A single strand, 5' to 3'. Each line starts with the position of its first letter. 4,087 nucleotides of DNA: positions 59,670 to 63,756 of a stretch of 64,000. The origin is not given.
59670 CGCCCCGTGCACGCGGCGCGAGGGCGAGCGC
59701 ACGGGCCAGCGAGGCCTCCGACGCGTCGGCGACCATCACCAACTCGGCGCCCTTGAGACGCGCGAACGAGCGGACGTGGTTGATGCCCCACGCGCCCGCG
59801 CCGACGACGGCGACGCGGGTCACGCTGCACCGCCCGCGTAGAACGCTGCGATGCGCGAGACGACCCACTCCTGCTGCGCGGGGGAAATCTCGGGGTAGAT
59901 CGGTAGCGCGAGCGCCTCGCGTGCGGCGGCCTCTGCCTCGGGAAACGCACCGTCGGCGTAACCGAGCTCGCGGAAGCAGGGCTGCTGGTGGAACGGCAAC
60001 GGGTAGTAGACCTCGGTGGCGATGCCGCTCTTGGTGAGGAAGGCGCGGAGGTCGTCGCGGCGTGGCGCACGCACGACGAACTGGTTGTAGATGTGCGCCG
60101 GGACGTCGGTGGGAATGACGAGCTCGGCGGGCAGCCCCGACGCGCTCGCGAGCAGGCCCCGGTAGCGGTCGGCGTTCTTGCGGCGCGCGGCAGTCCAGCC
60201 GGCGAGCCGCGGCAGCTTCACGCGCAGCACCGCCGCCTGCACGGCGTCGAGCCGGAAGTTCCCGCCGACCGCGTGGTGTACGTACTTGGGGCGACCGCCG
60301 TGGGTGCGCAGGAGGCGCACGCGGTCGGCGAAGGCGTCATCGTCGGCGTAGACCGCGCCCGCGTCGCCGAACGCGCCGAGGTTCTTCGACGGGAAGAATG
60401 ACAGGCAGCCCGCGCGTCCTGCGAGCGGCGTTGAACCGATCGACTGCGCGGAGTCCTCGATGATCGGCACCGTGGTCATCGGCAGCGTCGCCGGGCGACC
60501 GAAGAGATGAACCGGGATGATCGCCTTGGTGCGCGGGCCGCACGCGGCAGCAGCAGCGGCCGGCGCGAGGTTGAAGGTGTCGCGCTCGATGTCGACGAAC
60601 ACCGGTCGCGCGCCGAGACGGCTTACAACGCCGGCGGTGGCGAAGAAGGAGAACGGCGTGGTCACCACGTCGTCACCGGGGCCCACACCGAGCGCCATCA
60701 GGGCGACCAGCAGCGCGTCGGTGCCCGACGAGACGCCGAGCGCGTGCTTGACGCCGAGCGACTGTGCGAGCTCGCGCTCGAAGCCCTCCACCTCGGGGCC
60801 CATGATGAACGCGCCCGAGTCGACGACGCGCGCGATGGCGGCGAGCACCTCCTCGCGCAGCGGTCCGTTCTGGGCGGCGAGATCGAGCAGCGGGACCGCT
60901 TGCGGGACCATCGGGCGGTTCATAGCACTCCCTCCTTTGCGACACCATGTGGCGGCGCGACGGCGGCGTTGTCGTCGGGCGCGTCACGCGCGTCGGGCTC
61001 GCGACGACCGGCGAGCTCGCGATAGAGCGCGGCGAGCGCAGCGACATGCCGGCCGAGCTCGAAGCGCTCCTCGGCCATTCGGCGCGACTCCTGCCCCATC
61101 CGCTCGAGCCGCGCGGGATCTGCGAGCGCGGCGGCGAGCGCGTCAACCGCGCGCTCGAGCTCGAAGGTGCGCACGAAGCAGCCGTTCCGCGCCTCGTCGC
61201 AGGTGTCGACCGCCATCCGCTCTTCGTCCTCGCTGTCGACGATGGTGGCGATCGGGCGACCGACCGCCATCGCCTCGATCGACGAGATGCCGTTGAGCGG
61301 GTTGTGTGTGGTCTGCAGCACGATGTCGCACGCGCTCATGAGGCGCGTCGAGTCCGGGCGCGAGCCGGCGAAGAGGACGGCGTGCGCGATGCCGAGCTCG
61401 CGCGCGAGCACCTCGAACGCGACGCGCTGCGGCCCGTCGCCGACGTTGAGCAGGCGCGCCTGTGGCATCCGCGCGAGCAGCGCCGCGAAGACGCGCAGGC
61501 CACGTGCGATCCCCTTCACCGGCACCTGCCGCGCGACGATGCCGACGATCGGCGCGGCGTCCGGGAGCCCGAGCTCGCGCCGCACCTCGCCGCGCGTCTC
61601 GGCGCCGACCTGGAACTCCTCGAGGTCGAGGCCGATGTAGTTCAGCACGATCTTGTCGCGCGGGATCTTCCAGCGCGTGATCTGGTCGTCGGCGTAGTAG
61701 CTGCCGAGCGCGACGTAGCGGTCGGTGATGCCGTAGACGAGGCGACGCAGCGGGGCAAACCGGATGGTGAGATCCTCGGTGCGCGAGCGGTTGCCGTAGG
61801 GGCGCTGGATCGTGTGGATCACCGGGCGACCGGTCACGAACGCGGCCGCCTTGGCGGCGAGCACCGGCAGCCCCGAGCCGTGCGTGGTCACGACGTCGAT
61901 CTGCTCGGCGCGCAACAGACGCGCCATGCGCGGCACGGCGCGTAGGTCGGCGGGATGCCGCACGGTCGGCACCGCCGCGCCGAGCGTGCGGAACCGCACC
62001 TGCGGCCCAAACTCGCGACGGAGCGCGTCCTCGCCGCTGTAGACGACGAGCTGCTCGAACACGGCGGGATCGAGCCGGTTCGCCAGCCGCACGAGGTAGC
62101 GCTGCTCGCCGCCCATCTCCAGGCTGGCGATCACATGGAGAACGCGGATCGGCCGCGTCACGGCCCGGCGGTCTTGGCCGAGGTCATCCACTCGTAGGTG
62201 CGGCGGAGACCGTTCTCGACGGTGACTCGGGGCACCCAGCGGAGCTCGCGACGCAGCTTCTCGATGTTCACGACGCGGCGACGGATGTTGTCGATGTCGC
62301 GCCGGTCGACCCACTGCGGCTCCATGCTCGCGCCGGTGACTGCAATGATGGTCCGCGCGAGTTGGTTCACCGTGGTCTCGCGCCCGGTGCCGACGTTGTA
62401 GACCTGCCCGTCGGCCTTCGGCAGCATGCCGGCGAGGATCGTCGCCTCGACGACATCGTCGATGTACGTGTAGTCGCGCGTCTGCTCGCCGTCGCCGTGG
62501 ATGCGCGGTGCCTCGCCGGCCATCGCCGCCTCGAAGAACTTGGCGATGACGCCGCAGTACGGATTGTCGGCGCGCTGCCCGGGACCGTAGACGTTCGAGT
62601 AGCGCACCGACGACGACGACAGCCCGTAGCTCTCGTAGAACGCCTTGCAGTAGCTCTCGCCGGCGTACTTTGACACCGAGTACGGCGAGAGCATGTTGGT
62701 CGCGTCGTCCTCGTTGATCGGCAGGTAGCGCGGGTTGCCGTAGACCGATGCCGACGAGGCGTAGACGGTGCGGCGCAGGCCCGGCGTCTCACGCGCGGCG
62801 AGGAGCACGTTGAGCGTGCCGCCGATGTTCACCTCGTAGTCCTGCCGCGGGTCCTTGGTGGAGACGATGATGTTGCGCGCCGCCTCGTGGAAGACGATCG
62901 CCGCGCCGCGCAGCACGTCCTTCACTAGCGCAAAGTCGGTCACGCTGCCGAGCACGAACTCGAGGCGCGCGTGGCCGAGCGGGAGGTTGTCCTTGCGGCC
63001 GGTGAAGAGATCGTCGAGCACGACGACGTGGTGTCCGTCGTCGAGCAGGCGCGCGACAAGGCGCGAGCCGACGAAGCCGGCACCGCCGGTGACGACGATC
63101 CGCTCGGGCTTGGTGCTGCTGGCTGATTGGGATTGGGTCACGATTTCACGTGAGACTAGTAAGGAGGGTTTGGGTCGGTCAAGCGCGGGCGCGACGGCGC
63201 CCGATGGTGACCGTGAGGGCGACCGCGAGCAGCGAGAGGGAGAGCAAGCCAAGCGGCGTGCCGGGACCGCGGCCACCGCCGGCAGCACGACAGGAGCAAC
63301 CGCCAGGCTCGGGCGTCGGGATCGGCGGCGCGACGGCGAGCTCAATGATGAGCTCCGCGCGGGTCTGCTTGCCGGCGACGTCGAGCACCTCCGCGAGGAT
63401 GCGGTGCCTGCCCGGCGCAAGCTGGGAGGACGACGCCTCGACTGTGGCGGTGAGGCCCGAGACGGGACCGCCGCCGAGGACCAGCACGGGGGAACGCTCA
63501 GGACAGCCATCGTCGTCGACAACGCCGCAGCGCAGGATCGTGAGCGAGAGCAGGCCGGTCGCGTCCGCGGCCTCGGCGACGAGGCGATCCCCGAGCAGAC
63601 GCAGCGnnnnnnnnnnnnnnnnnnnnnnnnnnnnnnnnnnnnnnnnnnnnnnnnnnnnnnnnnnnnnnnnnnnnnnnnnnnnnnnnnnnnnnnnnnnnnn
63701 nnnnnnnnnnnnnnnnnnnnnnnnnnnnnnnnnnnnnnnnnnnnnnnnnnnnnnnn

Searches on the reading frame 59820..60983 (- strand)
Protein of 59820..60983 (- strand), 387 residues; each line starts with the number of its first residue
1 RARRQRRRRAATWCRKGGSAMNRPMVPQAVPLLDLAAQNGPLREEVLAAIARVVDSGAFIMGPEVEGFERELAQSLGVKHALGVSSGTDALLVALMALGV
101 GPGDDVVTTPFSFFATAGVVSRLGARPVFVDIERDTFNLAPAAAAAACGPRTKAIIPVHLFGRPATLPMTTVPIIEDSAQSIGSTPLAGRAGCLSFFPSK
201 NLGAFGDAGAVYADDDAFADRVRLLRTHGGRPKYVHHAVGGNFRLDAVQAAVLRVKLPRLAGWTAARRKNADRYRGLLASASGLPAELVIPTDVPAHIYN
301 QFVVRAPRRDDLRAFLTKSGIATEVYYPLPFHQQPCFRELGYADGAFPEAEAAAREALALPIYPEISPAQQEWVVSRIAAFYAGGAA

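Call 11: search_protein_families(library=pfam, proteins=[window:59820-60983:-], max_evalue=0.1)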
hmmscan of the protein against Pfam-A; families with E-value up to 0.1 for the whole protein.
window:59820-60983:- (387 aa): 4 families
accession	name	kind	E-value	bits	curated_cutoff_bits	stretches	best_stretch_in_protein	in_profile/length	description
PF01041.23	DegT_DnrJ_EryC1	-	2.2e-97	326.9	19.8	1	43-378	4-359/360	DegT/DnrJ/EryC1/StrS aminotransferase family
PF01053.26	Cys_Met_Meta_PP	-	0.0075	15.3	27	1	62-155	51-141/381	Cys/Met metabolism PLP-dependent enzyme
PF00155.27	Aminotran_1_2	-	0.0082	15.8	19.7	1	66-149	45-138/361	Aminotransferase class I and II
PF01212.27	Beta_elim_lyase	-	0.032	14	27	1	62-144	31-116/288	Beta-eliminating lyase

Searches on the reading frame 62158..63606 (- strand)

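Call 11: search_protein_families(library=pfam, proteins=[window:62158-63606:-], max_evalue=0.1)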
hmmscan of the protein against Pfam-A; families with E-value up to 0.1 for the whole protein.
window:62158-63606:- (482 aa): 8 families
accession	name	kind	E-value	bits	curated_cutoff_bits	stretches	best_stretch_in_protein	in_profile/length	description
PF01370.27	Epimerase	-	1.8e-53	181.9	20.9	1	170-406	1-240/240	NAD dependent epimerase/dehydratase family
PF16363.11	GDP_Man_Dehyd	-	1.7e-47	163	27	1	172-470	2-332/332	GDP-mannose 4,6 dehydratase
PF01073.25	3Beta_HSD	-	6.2e-23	81.7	22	1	171-394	1-230/280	3-beta hydroxysteroid dehydrogenase/isomerase family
PF04321.23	RmlD_sub_bind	-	2.5e-11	43.6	27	1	169-428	2-235/287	RmlD substrate binding domain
PF07993.18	NAD_binding_4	-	3.1e-11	43.4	20.1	1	231-388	85-257/258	Male sterility protein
PF02719.21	Polysacc_synt_2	-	1.5e-10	41.2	20.2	1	170-429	1-252/293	Polysaccharide biosynthesis protein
PF13460.12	NAD_binding_10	-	4.1e-10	40.3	27.2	1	174-322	1-133/184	NAD(P)H-binding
PF05368.20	NmrA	-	0.00012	22.2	27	1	168-262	3-87/298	NmrA-like family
